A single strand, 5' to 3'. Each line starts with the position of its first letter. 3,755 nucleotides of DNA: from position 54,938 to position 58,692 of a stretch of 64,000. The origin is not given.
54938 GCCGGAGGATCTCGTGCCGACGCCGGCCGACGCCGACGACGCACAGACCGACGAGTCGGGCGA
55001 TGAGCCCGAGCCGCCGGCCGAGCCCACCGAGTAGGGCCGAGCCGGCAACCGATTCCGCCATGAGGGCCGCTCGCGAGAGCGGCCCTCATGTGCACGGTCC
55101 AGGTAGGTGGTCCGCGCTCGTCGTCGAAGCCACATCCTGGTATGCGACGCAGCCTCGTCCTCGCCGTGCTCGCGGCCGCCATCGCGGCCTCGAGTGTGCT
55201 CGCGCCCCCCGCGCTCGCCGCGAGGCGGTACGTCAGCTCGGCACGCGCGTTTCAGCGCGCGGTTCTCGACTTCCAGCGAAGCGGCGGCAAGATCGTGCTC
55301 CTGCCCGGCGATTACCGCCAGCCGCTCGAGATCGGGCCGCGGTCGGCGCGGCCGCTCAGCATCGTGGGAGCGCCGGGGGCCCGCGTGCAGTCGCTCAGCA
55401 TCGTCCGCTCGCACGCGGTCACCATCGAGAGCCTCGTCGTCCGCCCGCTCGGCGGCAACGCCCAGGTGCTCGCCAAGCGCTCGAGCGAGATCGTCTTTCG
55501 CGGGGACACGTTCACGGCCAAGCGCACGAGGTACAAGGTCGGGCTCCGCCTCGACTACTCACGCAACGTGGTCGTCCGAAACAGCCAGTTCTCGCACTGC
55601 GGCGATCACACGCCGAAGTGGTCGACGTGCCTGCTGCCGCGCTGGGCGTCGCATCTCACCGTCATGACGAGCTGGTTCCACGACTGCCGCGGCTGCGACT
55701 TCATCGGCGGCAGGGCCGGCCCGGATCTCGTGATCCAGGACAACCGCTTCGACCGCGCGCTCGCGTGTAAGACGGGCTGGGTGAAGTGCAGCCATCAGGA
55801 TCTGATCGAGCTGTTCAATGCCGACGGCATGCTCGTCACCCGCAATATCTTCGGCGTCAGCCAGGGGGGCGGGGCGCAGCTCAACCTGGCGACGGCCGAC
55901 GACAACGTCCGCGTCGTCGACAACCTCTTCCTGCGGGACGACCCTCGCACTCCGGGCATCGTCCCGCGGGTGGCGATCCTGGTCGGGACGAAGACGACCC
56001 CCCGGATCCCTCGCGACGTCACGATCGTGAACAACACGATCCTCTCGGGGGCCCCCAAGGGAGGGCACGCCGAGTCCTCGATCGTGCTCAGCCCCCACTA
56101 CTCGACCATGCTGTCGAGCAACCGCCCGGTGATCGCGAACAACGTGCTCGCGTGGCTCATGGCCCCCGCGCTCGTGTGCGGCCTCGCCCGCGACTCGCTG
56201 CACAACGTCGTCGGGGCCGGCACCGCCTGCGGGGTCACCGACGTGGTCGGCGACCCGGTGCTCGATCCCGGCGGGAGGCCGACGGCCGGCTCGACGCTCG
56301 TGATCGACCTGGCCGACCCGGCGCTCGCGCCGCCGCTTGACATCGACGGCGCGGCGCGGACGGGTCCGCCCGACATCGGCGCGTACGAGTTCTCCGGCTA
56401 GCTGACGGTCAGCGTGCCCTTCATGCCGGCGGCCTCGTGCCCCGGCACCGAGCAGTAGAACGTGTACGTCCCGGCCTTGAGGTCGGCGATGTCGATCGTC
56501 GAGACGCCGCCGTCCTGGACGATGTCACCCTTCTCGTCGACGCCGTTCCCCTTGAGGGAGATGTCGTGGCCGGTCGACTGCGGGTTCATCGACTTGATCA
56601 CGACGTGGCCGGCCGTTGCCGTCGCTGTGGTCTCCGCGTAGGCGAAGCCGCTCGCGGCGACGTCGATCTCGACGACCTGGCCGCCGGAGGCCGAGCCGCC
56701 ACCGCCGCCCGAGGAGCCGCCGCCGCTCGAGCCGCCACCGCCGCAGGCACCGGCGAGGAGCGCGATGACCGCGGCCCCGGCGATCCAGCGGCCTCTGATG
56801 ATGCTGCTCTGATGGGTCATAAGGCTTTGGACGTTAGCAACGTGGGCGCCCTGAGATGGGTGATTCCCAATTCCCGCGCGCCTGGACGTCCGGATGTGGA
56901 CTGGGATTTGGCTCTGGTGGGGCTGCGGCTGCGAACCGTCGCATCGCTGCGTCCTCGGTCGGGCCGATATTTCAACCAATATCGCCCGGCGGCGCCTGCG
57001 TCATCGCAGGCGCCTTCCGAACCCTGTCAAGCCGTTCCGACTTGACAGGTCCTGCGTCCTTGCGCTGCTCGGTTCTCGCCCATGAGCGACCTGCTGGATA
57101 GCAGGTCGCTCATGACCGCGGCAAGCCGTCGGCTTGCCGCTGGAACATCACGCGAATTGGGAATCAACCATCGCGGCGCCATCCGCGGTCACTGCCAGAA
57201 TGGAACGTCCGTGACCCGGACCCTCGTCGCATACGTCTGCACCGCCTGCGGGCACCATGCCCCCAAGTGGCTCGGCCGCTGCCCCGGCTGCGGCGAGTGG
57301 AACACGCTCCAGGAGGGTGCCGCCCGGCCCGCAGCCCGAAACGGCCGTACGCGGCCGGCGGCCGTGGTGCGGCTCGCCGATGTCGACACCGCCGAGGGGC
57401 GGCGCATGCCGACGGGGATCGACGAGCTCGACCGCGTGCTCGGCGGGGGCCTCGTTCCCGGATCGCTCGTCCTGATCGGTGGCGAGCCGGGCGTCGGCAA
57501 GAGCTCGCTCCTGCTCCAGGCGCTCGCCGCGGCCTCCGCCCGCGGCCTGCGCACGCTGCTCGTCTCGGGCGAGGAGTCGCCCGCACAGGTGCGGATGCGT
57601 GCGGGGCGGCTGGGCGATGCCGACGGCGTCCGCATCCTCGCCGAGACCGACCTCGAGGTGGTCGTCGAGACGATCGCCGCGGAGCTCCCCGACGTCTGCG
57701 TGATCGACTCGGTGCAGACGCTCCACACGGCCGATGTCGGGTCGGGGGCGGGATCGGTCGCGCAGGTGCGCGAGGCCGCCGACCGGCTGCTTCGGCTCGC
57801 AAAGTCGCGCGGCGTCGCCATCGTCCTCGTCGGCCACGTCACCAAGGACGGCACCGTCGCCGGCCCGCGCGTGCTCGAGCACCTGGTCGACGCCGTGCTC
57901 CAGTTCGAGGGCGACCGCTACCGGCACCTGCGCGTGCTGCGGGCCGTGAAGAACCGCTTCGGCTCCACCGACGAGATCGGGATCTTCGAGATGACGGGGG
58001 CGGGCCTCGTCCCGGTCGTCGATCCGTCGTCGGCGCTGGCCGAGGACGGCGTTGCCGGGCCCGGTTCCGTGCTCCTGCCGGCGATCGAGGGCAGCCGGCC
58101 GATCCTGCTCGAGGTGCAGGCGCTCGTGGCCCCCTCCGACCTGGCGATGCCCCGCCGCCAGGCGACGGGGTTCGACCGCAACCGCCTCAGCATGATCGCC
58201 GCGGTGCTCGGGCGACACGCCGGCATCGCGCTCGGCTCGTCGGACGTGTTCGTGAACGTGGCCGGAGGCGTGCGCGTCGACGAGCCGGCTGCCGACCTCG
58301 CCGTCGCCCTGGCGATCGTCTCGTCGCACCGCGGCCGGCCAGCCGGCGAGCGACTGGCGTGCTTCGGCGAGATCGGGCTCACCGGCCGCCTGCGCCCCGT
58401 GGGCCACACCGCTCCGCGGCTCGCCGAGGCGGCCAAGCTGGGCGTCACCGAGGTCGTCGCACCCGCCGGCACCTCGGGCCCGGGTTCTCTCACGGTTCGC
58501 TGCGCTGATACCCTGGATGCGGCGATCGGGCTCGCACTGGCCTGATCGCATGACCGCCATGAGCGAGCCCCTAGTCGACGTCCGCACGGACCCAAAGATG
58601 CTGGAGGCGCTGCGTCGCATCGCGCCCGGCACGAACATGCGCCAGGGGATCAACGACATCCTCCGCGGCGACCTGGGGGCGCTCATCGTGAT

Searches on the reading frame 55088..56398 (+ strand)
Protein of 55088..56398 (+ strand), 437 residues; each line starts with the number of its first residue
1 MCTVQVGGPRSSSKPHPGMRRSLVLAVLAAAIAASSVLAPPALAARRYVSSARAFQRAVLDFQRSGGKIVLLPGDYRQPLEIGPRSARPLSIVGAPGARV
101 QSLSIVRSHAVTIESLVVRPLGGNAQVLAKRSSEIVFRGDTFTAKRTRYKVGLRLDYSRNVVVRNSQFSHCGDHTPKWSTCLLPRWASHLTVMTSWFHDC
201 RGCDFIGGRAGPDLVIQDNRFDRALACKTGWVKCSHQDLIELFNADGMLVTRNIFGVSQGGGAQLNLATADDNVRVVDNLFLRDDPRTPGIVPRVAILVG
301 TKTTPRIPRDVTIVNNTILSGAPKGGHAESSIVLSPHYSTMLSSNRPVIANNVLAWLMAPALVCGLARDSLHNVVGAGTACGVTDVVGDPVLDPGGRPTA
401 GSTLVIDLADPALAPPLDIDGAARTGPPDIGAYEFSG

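Call 28: search_protein_families(library=pfam, proteins=[window:55088-56398:+])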
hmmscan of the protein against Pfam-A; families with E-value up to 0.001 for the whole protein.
window:55088-56398:+ (437 aa): 1 family
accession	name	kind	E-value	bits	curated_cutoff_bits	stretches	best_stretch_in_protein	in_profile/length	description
PF13229.12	Beta_helix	-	8.8e-08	32.4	25.9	1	108-281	8-158/158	Right handed beta helix region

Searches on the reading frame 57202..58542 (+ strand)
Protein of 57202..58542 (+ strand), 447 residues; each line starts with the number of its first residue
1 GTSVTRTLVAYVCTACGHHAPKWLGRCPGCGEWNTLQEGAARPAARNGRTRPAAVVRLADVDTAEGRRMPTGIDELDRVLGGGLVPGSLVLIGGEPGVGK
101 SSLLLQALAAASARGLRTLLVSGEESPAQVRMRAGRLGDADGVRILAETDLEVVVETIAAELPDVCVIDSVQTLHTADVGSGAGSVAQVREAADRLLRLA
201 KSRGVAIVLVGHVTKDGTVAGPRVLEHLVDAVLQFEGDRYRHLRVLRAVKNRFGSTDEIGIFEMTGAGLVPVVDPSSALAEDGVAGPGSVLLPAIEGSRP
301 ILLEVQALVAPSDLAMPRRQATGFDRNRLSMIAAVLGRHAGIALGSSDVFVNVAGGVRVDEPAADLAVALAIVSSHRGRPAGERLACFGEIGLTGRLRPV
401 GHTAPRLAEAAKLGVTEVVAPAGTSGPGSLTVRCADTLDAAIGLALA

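Call 28: search_protein_families(library=pfam, proteins=[window:57202-58542:+])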
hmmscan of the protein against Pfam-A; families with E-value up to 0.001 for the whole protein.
window:57202-58542:+ (447 aa): 10 families
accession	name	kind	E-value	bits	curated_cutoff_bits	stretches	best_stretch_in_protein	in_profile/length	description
PF06745.19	ATPase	-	5e-18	65.8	26.6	2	70-138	2-71/231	KaiC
PF13481.12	AAA_25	-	1.2e-14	54.9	27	1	69-217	15-194/195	AAA domain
PF18073.7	Zn_ribbon_LapB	-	2e-12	47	25.7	1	11-38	1-28/28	Rubredoxin metal binding domain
PF13541.12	ChlI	-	7.5e-09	36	27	1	340-422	36-119/121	Subunit ChlI of Mg-chelatase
PF05362.19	Lon_C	-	5.5e-08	33.1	21.1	1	347-422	94-170/205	Lon protease (S16) C-terminal proteolytic domain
PF03796.21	DnaB_C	-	8.4e-08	32.3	27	1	69-133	2-66/255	DnaB-like helicase C terminal domain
PF13191.12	AAA_16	-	3.6e-06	28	32.6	1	76-209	16-138/167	AAA ATPase domain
PF23442.1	DUF7125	-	5.5e-05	22.8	29.1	1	68-235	3-162/207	Family of unknown function (DUF7125)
PF13401.12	AAA_22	-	0.00021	22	27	1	89-212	7-123/130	AAA domain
PF08423.17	Rad51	-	0.00048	19.9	22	0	69-103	8-42/244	Rad51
